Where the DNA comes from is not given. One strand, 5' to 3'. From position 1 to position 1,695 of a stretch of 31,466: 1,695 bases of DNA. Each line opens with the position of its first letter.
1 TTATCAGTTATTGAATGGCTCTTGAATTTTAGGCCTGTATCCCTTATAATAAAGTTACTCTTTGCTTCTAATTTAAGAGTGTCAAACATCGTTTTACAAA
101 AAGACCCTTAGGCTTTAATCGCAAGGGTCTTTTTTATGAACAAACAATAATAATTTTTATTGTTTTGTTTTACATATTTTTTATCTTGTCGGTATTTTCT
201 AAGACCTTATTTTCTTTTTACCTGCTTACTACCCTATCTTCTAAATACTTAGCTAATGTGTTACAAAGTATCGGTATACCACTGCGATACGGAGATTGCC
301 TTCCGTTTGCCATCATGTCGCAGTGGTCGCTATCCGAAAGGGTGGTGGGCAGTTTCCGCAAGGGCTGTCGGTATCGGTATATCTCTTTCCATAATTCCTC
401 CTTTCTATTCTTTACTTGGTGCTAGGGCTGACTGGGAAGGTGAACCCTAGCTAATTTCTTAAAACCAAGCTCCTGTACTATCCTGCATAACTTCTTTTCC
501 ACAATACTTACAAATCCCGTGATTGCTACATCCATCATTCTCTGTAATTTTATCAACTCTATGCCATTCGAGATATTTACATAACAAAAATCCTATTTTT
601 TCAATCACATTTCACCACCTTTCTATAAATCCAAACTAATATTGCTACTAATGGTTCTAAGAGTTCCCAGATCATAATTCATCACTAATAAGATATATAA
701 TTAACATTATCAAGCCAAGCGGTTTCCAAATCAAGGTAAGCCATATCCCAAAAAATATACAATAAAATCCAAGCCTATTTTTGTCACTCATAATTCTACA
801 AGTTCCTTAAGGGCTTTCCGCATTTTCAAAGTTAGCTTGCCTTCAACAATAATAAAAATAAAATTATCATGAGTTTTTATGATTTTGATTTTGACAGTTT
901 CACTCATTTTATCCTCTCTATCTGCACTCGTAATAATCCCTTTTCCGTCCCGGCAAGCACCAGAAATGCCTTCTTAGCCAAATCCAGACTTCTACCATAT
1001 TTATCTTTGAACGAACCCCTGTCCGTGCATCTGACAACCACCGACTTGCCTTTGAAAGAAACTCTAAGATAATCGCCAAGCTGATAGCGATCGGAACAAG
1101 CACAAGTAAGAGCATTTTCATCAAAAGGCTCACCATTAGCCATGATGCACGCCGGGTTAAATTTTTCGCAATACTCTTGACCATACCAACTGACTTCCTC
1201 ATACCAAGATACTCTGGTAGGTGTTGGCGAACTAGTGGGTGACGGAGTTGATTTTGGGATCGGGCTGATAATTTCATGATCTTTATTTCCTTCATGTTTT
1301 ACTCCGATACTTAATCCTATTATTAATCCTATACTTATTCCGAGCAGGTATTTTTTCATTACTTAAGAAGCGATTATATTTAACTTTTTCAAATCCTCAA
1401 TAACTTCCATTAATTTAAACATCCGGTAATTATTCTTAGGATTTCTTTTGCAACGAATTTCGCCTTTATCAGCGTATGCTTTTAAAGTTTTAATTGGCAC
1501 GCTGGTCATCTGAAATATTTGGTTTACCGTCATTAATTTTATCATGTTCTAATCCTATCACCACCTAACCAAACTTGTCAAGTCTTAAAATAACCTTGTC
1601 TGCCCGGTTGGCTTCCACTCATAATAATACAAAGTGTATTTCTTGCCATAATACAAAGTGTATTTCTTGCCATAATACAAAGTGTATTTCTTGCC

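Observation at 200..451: Candidate two-armed antisense RNA: structured core flanked by exact copies of two early-gene targets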

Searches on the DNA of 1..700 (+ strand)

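Call 4: search_rna_families(source=window, start=1, end=700, threshold=evalue, max_evalue=10, show_alignments=4)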
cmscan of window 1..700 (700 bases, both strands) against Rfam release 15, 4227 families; matches with E-value up to 10: 11.
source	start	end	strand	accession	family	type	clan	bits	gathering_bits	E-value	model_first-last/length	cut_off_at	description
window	246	369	+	RF03000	LOOT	Gene; sRNA;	-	39.1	46.4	7.6e-06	1-121/121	no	LOOT RNA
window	44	137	+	RF02449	ncr1015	Gene; sRNA;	-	27.1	60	0.13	1-121/121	no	Bacillus sRNA ncr1015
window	95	191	-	RF02449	ncr1015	Gene; sRNA;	-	26.1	60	0.21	1-121/121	no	Bacillus sRNA ncr1015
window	39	149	+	RF01227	snoR83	Gene; snRNA; snoRNA; HACA-box;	-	25.7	40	0.018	1-129/129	no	Small nucleolar RNA snoR83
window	99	168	-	RF02844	RefA9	Gene; antisense;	-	25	49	0.17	1-64/64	no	Enterococcus sRNA A9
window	93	164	-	RF02064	STnc370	Gene; sRNA;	-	22.8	54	1.9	1-71/71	no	Enterobacterial sRNA STnc370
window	38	137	+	RF00515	PyrR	Cis-reg;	-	21.9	54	1.5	1-115/115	no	PyrR binding site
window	95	208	-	RF00515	PyrR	Cis-reg;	-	18.3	54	6.8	1-115/115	no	PyrR binding site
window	99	176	-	RF02618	SSRC34_2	Gene; sRNA;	-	18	48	3.2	1-125/125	no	Streptococcus sRNA 34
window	1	25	+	RF04048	mir-7927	Gene; miRNA;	-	16.5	75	2.3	32-56/56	5'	mir-7927 microRNA precursor family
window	517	610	-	RF01637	ceN47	Gene; snRNA; snoRNA; CD-box;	-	14.9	35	1.5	1-155/155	no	Nematode snoRNA ceN47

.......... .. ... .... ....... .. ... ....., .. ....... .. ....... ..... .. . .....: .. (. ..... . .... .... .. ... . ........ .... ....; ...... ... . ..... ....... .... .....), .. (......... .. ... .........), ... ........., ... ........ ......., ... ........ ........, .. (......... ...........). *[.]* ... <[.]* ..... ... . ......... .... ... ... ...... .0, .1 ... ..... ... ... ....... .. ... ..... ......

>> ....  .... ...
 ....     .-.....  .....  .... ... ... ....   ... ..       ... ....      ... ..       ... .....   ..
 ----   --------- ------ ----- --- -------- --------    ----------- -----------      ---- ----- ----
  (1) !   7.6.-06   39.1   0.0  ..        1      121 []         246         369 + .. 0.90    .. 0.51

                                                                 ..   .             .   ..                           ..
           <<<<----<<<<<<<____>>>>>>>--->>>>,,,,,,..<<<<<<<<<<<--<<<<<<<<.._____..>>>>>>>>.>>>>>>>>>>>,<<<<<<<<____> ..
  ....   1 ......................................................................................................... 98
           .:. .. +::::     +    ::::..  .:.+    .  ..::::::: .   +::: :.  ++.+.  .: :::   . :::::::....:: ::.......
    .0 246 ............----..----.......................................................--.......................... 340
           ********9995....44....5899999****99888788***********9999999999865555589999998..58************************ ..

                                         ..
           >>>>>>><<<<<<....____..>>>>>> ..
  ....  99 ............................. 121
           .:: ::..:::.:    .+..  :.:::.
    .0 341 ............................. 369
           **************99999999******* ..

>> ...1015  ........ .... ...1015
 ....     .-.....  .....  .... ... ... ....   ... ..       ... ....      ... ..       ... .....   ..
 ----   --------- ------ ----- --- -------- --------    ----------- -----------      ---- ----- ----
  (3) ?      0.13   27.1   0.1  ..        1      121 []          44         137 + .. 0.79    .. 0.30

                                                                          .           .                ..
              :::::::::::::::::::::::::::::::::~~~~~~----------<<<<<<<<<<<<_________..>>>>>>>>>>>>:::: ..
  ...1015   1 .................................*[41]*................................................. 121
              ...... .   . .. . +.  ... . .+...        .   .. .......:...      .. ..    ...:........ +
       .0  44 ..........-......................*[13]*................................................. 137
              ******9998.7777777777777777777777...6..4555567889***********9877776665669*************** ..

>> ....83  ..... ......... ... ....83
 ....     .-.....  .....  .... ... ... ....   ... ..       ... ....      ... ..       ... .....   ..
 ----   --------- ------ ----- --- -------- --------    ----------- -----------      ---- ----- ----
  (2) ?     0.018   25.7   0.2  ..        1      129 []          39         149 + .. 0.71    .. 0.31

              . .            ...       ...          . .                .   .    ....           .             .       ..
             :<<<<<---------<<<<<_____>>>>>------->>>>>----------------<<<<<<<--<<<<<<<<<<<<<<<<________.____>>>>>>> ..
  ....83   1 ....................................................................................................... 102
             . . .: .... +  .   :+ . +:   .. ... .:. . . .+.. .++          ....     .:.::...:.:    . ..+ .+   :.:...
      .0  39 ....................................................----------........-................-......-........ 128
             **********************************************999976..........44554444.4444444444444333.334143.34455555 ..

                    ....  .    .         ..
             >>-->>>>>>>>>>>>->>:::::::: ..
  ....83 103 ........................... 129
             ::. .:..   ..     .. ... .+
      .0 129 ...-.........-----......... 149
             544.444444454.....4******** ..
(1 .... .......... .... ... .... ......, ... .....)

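Call 16: search_dna_similar(query=window:150-470:+, collection=phages, mode=distant, max_evalue=0.01)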
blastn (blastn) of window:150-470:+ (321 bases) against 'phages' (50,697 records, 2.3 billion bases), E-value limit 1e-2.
No match.

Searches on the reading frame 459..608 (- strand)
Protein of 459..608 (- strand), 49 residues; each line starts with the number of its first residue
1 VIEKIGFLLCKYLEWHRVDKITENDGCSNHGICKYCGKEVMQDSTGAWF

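Call 21: search_protein_families(library=pfam, proteins=[window:459-608:-], max_evalue=0.01)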
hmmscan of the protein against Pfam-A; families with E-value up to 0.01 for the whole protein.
window:459-608:- (49 aa): 0 families

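Call 89: find_encoding_contigs(protein=window:459-608:-, flank=2500, max_places=10)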
Protein window:459-608:- (49 aa): 1 contig read that carries it; 1 place shown.
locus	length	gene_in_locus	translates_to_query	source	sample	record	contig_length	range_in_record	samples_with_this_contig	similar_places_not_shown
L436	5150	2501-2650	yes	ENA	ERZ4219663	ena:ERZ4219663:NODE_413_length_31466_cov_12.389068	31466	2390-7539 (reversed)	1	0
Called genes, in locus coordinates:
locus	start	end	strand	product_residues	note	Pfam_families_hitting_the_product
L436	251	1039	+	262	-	-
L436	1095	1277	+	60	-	-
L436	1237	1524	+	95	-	-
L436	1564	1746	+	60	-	PF13411:MerR_1 (weak)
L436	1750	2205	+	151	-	PF03330:DPBB_1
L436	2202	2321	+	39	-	-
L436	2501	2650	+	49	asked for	-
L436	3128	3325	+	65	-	-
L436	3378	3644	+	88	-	-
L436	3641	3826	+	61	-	-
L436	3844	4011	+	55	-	-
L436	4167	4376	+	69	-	-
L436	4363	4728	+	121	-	-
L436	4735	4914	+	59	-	-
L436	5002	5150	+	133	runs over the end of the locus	-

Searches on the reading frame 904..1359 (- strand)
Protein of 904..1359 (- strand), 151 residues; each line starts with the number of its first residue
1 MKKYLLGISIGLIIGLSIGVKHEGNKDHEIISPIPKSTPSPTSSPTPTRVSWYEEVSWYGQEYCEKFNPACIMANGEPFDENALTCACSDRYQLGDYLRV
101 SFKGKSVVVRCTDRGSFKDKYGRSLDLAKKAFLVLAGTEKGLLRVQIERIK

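Call 21: search_protein_families(library=pfam, proteins=[window:904-1359:-], max_evalue=0.01)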
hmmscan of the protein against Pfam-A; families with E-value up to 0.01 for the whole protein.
window:904-1359:- (151 aa): 1 family
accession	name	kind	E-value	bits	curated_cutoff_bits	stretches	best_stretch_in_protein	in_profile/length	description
PF03330.24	DPBB_1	-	3.5e-11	43.6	28.8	1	57-147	7-83/83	Lytic transglycolase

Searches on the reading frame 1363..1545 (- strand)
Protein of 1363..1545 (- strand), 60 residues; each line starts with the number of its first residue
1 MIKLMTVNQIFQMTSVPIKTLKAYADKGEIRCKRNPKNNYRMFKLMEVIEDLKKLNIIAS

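Call 21: search_protein_families(library=pfam, proteins=[window:1363-1545:-], max_evalue=0.01)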
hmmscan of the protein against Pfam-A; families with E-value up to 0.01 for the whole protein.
window:1363-1545:- (60 aa): 3 families
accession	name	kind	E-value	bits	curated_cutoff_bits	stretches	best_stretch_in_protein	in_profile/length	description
PF13411.12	MerR_1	-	7.8e-06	26.4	21.6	1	5-44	1-39/69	MerR HTH family regulatory protein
PF00376.29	MerR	-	7.8e-05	22.8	28.2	1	12-43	7-38/38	MerR family regulatory protein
PF12728.13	HTH_17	-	0.0043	17.7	27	1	4-49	1-44/51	Helix-turn-helix domain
